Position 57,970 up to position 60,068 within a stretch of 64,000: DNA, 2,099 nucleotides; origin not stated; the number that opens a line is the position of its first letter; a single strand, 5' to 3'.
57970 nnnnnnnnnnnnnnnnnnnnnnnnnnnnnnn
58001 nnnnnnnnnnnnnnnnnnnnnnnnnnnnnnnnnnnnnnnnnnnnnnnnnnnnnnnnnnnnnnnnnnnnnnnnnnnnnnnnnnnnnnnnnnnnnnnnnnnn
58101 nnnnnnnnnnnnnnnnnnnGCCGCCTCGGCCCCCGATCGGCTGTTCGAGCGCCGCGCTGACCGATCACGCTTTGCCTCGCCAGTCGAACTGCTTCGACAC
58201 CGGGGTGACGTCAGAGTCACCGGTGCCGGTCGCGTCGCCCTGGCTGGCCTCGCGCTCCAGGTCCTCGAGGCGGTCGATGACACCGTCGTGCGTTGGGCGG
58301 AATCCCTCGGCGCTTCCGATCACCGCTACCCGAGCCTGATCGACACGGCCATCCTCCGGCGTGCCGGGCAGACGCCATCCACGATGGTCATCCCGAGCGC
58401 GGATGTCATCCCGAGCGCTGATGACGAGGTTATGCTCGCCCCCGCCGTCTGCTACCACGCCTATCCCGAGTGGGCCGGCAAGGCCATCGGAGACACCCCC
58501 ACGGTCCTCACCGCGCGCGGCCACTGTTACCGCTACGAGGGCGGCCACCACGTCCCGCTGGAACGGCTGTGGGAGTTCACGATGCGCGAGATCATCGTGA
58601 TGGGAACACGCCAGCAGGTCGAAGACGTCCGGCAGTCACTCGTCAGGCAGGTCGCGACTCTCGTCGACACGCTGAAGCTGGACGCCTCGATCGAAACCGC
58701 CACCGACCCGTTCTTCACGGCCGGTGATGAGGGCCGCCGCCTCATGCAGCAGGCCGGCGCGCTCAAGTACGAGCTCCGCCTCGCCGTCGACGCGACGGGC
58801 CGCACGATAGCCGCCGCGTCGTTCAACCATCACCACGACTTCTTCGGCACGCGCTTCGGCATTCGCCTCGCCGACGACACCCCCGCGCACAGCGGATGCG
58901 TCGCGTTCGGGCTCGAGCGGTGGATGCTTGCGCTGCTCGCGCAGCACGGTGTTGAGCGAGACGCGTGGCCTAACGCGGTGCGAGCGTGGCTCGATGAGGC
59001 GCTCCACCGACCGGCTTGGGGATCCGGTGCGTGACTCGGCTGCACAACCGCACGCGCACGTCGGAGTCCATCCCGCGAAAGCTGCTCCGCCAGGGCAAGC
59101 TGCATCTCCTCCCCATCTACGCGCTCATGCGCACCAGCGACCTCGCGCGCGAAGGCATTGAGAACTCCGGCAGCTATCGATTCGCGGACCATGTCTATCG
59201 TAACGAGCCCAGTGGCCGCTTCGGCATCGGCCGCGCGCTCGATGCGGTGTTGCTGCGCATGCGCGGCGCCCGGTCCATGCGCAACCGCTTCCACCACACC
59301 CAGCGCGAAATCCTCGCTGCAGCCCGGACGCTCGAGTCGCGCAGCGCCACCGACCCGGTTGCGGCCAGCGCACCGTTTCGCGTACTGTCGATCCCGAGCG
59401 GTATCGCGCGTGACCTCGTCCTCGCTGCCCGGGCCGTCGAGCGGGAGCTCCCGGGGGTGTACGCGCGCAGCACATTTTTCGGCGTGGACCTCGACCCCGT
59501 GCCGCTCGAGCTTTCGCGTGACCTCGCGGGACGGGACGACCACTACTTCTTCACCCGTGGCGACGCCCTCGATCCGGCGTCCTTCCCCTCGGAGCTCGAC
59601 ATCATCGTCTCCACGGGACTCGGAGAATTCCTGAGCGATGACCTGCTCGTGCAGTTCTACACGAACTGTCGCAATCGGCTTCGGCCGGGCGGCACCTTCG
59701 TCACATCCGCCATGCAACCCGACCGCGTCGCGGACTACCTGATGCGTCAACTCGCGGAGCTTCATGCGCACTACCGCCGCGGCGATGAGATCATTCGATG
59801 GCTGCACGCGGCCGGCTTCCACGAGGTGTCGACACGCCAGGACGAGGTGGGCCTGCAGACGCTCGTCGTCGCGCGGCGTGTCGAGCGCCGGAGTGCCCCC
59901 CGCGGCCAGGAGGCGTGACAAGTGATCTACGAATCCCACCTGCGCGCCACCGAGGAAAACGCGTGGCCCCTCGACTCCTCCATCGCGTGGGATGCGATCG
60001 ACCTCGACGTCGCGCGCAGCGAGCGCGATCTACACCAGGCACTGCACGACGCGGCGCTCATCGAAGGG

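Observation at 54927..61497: Seven-gene operon: carrier-protein chemistry driven by an aaRS-like ligase, not NRPS/PKS (candidate undescribed biosynthetic system)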

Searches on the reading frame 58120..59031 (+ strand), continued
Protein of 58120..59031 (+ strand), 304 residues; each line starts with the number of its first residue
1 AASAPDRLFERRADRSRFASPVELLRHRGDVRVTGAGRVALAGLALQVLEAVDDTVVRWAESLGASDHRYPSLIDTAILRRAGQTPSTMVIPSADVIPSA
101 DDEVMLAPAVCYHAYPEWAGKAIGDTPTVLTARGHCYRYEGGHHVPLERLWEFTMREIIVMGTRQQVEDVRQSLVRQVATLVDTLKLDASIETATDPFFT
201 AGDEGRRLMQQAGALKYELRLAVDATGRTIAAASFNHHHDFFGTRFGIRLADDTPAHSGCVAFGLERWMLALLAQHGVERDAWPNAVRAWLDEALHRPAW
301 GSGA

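Call 86: search_protein_families(library=pfam, proteins=[L016:4124-5362:+, L016:5845-7116:+, L016:8527-9777:+, L016:9954-11282:+, L016:11286-12200:+, L016:12160-13182:+, L016:13901-15886:-, L016:2971-4053:-, L021:5643-6734:+, L018:10772-11773:+], max_evalue=0.001)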
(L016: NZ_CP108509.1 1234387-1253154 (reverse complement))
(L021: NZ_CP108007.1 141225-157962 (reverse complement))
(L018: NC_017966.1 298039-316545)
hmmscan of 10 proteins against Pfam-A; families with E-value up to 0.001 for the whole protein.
L016:4124-5362:+ (412 aa): 0 families

L016:5845-7116:+ (423 aa): 0 families

L016:8527-9777:+ (416 aa): 0 families

L016:9954-11282:+ (442 aa): 0 families

L016:11286-12200:+ (304 aa): 0 families

L016:12160-13182:+ (340 aa): 0 families

L016:13901-15886:- (661 aa): 5 families
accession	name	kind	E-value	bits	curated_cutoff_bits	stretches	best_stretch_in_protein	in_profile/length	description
PF01370.27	Epimerase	-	1.1e-30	107.2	20.9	1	360-592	2-240/240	NAD dependent epimerase/dehydratase family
PF16363.11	GDP_Man_Dehyd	-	5.1e-16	59.5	27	1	442-605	101-261/332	GDP-mannose 4,6 dehydratase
PF00070.33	Pyr_redox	-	0.0005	21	22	1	358-389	1-32/82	Pyridine nucleotide-disulphide oxidoreductase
PF07992.20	Pyr_redox_2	-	0.00071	19.5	26.1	0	336-389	122-175/291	Pyridine nucleotide-disulphide oxidoreductase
PF03807.23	F420_oxidored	-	0.00078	20.4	21.6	0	358-401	1-45/94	NADP oxidoreductase coenzyme F420-dependent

L016:2971-4053:- (360 aa): 9 families
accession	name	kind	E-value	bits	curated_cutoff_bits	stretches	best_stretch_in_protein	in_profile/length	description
PF01370.27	Epimerase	-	5e-45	154.2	20.9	2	172-269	132-228/240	NAD dependent epimerase/dehydratase family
PF16363.11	GDP_Man_Dehyd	-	4.6e-36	125.4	27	2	170-344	141-330/332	GDP-mannose 4,6 dehydratase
PF01073.25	3Beta_HSD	-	1.5e-16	60.8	22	1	4-130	1-124/280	3-beta hydroxysteroid dehydrogenase/isomerase family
PF02719.21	Polysacc_synt_2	-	1.4e-11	44.5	20.2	1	3-119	1-125/293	Polysaccharide biosynthesis protein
PF13460.12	NAD_binding_10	-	6.7e-08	33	27.2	1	7-128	1-104/184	NAD(P)H-binding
PF04321.23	RmlD_sub_bind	-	2.3e-07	30.6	27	1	1-114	1-94/287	RmlD substrate binding domain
PF07993.18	NAD_binding_4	-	6.9e-06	25.8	20.1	0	54-255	65-251/258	Male sterility protein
PF00106.31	adh_short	-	6.7e-05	22.9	26.6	1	3-69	3-68/195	short chain dehydrogenase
PF05368.20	NmrA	-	0.00055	20.1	27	0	2-91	4-93/298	NmrA-like family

L021:5643-6734:+ (363 aa): 0 families

L018:10772-11773:+ (333 aa): 7 families
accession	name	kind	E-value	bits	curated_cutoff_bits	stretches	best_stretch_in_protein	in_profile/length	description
PF00891.24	Methyltransf_2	-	2.2e-25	89.7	22.3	1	109-312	1-209/210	O-methyltransferase domain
PF08100.18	Dimerisation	-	1.3e-21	76.6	25.6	1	2-89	3-93/93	O-methyltransferase dimerisation domain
PF08242.18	Methyltransf_12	-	6.5e-09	36.9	30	1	167-264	1-98/98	Methyltransferase domain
PF13649.12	Methyltransf_25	-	1.6e-07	32.3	27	1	167-262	2-97/97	Methyltransferase domain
PF05175.20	MTS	-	4.3e-07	30.2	23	1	155-266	24-138/170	Methyltransferase small domain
PF10294.15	Methyltransf_16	-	6.1e-05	23.3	21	1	167-248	51-139/174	Lysine methyltransferase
PF13489.12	Methyltransf_23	-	0.00048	20.3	27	1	145-312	3-159/164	Methyltransferase domain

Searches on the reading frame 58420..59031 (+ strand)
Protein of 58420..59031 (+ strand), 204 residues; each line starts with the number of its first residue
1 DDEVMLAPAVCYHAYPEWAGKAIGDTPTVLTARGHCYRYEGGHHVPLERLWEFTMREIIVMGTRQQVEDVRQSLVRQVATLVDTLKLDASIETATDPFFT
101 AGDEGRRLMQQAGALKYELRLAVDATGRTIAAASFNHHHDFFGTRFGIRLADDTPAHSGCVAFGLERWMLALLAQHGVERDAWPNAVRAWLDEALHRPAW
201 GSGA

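Call 71: search_protein_representatives(protein=window:58420-59031:+)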
Query: 204 residues. Proteins with E-value up to 0.001 (for the whole library): 1837; up to 1e-10: 1336; up to 1e-30: 236. The best 150 are listed.
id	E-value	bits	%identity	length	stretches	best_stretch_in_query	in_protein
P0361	9.4e-116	401.0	85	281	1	1-204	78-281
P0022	5.8e-114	395.2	84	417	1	3-204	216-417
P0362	7.3e-96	336.1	75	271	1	5-197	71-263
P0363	6.3e-92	323.2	72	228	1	5-193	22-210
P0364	4.2e-66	238.9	60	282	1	6-188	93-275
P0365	7.1e-62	225.0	58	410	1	5-196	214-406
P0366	5.3e-60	218.9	54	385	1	5-188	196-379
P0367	4.7e-59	215.8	77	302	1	5-133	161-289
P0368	1.7e-58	214.0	52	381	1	5-187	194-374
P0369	2.2e-57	210.4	67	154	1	52-193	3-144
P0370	3.0e-55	203.4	75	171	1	30-151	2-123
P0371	3.9e-55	203.0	52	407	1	5-194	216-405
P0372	9.9e-55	201.7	53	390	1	1-189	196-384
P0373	1.3e-53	198.0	55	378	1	6-192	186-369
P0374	5.2e-52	192.8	53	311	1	4-188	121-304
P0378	1.5e-47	178.2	46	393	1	3-194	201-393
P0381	1.0e-46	175.5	46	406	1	5-188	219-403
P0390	2.2e-44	167.9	42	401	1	5-191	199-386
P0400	5.6e-43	163.3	45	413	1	5-196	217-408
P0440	7.2e-39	149.9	40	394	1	1-188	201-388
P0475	1.7e-36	142.1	39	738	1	7-194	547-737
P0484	4.5e-36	140.7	39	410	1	4-196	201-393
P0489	7.8e-36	140.0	42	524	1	6-189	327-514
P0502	6.4e-35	137.0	43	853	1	4-193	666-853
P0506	9.3e-35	136.5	40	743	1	3-189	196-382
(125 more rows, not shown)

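Call 73: search_protein_families(library=pfam, proteins=[P0378, P0381, P0390, P0400, P0440, P0484, P0475, P0502, P0506, P0489], max_evalue=0.01)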
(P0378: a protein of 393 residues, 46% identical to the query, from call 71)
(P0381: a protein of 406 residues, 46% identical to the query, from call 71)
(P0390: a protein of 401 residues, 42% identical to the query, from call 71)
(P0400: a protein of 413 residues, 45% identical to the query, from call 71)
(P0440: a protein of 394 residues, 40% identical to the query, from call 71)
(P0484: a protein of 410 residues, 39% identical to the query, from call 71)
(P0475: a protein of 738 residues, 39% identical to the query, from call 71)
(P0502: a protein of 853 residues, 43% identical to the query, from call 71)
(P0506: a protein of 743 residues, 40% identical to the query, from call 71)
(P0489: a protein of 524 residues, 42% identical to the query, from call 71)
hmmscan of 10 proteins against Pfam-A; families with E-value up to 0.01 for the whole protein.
P0378 (393 aa): 1 family
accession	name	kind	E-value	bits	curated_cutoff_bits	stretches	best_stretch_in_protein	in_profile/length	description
PF00587.30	tRNA-synt_2b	-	1.7e-05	25.4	29.3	1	201-368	10-172/179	tRNA synthetase class II core domain (G, H, P, S and T)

P0381 (406 aa): 1 family
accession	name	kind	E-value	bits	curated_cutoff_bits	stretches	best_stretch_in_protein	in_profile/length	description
PF00587.30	tRNA-synt_2b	-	3.7e-06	27.6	29.3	1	246-391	40-179/179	tRNA synthetase class II core domain (G, H, P, S and T)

P0390 (401 aa): 1 family
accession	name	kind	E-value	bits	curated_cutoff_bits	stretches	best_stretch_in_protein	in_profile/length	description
PF00587.30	tRNA-synt_2b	-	5.2e-10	40.1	29.3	1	199-371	12-179/179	tRNA synthetase class II core domain (G, H, P, S and T)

P0400 (413 aa): 0 families

P0440 (394 aa): 1 family
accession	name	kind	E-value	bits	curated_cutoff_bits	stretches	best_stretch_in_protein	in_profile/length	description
PF00587.30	tRNA-synt_2b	-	3.2e-07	31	29.3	1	199-375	6-178/179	tRNA synthetase class II core domain (G, H, P, S and T)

P0484 (410 aa): 1 family
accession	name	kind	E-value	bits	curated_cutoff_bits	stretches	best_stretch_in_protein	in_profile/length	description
PF00587.30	tRNA-synt_2b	-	3.9e-06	27.5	29.3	1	199-364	9-170/179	tRNA synthetase class II core domain (G, H, P, S and T)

P0475 (738 aa): 2 families
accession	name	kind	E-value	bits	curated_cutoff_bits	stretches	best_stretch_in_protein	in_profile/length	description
PF14399.12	BtrH_N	-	3.9e-11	43.8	29.7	1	60-133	58-134/134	Butirosin biosynthesis protein H, N-terminal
PF00587.30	tRNA-synt_2b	-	0.0023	18.5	29.3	1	570-714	39-178/179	tRNA synthetase class II core domain (G, H, P, S and T)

P0502 (853 aa): 2 families
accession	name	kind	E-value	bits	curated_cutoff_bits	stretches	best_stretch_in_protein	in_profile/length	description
PF00501.34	AMP-binding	-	2e-59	201.8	29.9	1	3-346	9-384/384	AMP-binding enzyme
PF13193.12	AMP-binding_C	-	3.9e-09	37.7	24.5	1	399-468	2-76/76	AMP-binding enzyme C-terminal domain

P0506 (743 aa): 6 families
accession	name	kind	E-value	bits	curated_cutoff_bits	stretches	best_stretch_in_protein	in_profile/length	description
PF00583.31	Acetyltransf_1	-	1.6e-10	41.7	20.7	1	444-549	10-109/116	Acetyltransferase (GNAT) family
PF13527.13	Acetyltransf_9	-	5.3e-06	26.9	25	1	472-537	44-109/127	Acetyltransferase (GNAT) domain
PF13508.13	Acetyltransf_7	-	9.8e-05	23.1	27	1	480-543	14-70/84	Acetyltransferase (GNAT) domain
PF00587.30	tRNA-synt_2b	-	0.00013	22.5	29.3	1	196-368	10-178/179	tRNA synthetase class II core domain (G, H, P, S and T)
PF01233.25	NMT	-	0.0006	20.2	25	1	451-527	56-135/160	Myristoyl-CoA:protein N-myristoyltransferase, N-terminal domain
PF14542.12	Acetyltransf_CG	-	0.002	18.6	30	1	507-537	31-61/80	GCN5-related N-acetyl-transferase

P0489 (524 aa): 1 family
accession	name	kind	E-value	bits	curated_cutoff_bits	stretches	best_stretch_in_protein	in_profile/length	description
PF00587.30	tRNA-synt_2b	-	9.7e-08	32.7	29.3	1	325-500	11-178/179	tRNA synthetase class II core domain (G, H, P, S and T)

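Call 95: search_solved_structures(query=window:58420-59031:+, max_evalue=0.001, show_alignments=4)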
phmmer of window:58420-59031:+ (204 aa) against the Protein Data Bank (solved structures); distinct sequences matched with E-value up to 0.001: 4.
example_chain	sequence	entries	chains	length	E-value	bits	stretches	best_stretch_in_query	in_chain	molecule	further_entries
3mey_A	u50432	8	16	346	1.8e-32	115.8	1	3-196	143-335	Bll0957 protein | Amino acid--[acyl-carrier-protein] ligase 1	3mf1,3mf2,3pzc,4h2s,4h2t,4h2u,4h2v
4h2w_A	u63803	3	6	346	1.3e-31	113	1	3-196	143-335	Amino acid--[acyl-carrier-protein] ligase 1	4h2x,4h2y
3w3s_A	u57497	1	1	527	7.4e-16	61.6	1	5-194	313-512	Type-2 serine--tRNA ligase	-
2cim_A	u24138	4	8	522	7.7e-11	45.2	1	29-189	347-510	SERYL-TRNA SYNTHETASE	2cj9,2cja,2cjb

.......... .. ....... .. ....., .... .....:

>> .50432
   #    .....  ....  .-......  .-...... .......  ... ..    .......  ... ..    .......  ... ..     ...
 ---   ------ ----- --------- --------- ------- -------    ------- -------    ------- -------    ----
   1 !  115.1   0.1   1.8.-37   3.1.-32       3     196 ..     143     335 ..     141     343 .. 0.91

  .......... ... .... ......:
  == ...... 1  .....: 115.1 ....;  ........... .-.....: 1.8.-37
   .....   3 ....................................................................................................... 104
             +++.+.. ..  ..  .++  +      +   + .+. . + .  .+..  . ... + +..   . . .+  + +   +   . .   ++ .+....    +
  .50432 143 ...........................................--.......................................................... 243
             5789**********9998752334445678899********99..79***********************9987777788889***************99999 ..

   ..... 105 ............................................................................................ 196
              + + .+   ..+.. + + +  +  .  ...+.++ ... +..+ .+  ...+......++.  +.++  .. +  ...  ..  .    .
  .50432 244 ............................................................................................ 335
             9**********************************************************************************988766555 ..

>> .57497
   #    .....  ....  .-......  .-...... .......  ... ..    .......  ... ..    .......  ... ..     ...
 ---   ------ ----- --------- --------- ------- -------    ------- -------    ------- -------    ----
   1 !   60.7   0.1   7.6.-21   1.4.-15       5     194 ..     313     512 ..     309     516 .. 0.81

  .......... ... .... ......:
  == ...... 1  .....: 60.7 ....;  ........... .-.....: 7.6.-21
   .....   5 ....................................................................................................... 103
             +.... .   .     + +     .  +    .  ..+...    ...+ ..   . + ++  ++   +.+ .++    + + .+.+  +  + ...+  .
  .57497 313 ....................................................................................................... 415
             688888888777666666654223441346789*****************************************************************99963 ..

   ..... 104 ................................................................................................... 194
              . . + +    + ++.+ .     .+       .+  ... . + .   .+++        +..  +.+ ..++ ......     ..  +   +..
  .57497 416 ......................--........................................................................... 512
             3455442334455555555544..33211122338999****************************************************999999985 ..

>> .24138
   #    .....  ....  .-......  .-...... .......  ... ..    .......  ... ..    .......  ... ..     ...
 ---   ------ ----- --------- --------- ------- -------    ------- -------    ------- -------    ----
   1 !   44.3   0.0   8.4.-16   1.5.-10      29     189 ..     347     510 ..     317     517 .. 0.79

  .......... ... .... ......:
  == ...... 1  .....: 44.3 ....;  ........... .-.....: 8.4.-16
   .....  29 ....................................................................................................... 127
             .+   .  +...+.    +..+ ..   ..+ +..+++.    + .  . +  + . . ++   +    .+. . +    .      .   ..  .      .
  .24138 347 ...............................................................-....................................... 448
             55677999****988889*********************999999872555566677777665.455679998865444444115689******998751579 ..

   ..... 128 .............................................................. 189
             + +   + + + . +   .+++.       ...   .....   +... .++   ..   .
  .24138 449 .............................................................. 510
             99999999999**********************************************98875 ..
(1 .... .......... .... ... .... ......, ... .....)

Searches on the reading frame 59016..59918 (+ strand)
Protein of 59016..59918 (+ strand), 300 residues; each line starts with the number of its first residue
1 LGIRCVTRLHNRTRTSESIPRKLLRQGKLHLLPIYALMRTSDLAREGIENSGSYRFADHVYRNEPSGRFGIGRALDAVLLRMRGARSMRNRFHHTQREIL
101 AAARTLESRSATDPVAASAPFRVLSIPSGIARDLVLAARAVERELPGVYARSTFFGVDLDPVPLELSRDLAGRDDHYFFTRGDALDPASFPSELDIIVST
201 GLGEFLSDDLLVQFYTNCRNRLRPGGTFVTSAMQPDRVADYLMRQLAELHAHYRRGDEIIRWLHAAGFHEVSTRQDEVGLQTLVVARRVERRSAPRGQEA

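Call 3: search_protein_families(library=pfam, proteins=[window:59016-59918:+], max_evalue=0.01)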
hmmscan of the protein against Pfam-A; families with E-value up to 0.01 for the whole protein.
window:59016-59918:+ (300 aa): 4 families
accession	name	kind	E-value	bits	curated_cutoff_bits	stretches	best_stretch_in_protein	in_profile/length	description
PF12147.14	Methyltransf_20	-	7.5e-10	38.9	21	1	55-288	77-309/309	Putative methyltransferase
PF13649.12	Methyltransf_25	-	3.1e-05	25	27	1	151-226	21-97/97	Methyltransferase domain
PF08242.18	Methyltransf_12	-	3.7e-05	24.8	30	1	145-228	18-98/98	Methyltransferase domain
PF08241.18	Methyltransf_11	-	4e-05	24.6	21.2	1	152-229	19-94/95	Methyltransferase domain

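Call 4: search_protein_families(library=ncbifam, proteins=[window:59016-59918:+], max_evalue=0.01)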
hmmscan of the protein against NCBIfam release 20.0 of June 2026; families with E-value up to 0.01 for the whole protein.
window:59016-59918:+ (300 aa): 0 families

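Call 91: search_solved_structures(query=window:59016-59918:+, max_evalue=1)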
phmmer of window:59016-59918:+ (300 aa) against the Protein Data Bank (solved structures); distinct sequences matched with E-value up to 1: 32.
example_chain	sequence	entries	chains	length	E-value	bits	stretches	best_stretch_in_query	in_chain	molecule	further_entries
4nec_A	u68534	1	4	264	0.0013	20.9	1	153-247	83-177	Putative SAM-dependent methyltransferase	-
6qmm_A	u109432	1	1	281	0.0067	18.6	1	212-262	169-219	Polyamine aminopropyltransferase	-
6qmm_B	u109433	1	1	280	0.0087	18.3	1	213-262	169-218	Polyamine aminopropyltransferase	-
3bf7_A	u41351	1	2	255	0.033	16.4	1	227-279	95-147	Esterase YbfF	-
3bf8_A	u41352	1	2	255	0.037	16.2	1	227-279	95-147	Esterase YbfF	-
3ocj_A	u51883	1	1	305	0.092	14.9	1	154-236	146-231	Putative exported protein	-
9o6h_A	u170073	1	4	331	0.15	14.2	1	185-229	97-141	Histone-arginine methyltransferase CARM1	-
6izq_A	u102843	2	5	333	0.15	14.2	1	185-229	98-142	Histone-arginine methyltransferase CARM1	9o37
7fai_A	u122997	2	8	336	0.15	14.2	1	185-229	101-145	Histone-arginine methyltransferase CARM1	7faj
3b3f_A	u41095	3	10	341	0.16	14.2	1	185-229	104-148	Histone-arginine methyltransferase CARM1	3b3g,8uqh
4ikp_A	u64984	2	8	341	0.16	14.2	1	185-229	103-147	Histone-arginine methyltransferase CARM1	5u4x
8g2h_A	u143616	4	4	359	0.16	14.1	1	185-229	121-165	Histone-arginine methyltransferase CARM1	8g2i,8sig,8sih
6d2l_A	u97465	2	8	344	0.16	14.1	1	185-229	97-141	Histone-arginine methyltransferase CARM1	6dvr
7u9i_A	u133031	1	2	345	0.16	14.1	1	185-229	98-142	Histone-arginine methyltransferase CARM1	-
2y1w_A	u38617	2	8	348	0.16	14.1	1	185-229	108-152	HISTONE-ARGININE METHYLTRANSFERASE CARM1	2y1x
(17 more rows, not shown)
